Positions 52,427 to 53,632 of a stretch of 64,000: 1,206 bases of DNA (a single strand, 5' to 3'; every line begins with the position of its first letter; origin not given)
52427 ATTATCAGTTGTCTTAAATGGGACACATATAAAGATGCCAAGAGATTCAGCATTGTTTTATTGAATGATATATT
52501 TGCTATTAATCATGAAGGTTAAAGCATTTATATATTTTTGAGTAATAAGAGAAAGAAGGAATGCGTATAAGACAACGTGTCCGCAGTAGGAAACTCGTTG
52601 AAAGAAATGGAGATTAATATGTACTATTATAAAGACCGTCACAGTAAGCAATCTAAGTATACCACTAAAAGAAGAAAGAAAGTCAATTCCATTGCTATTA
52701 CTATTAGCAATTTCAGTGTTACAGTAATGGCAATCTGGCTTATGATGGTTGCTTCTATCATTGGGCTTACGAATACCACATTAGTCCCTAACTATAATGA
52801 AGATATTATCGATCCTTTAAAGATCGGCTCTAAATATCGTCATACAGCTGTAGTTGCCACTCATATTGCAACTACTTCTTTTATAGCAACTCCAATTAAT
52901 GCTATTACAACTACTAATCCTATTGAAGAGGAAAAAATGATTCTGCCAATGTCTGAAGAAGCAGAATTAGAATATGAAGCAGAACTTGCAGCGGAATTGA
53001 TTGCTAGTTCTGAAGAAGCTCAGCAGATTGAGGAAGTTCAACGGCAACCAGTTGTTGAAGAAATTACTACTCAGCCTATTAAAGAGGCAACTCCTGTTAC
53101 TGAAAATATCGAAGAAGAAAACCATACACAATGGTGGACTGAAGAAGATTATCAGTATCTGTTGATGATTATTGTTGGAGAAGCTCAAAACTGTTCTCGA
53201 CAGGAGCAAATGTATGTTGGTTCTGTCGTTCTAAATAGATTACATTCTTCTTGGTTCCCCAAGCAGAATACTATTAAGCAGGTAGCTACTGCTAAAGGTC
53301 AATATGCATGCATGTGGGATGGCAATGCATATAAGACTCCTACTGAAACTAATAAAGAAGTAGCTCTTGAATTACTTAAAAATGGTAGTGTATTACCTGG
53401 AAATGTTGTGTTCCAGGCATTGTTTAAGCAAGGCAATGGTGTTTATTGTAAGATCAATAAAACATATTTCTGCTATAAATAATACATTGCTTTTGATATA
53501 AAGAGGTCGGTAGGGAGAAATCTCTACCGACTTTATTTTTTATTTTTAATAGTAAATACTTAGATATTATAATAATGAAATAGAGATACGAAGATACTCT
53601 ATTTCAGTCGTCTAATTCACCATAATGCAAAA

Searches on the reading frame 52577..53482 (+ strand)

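Call 54: search_protein_families(library=phrogs, proteins=[window:52577-53482:+])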
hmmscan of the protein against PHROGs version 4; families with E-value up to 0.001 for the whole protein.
window:52577-53482:+ (301 aa): 5 families
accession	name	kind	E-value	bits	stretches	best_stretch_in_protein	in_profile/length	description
phrog_17417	-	unknown function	9.8e-07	29.7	1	149-253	42-142/192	-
phrog_14642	-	lysis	3e-05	24.6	1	183-257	94-166/215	endolysin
phrog_12490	-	lysis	3.7e-05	23.4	1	187-257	635-700/870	endolysin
phrog_38339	-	unknown function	5.2e-05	24.3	1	183-261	63-142/193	-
phrog_938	-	lysis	0.00055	18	1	176-261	37-119/2185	endolysin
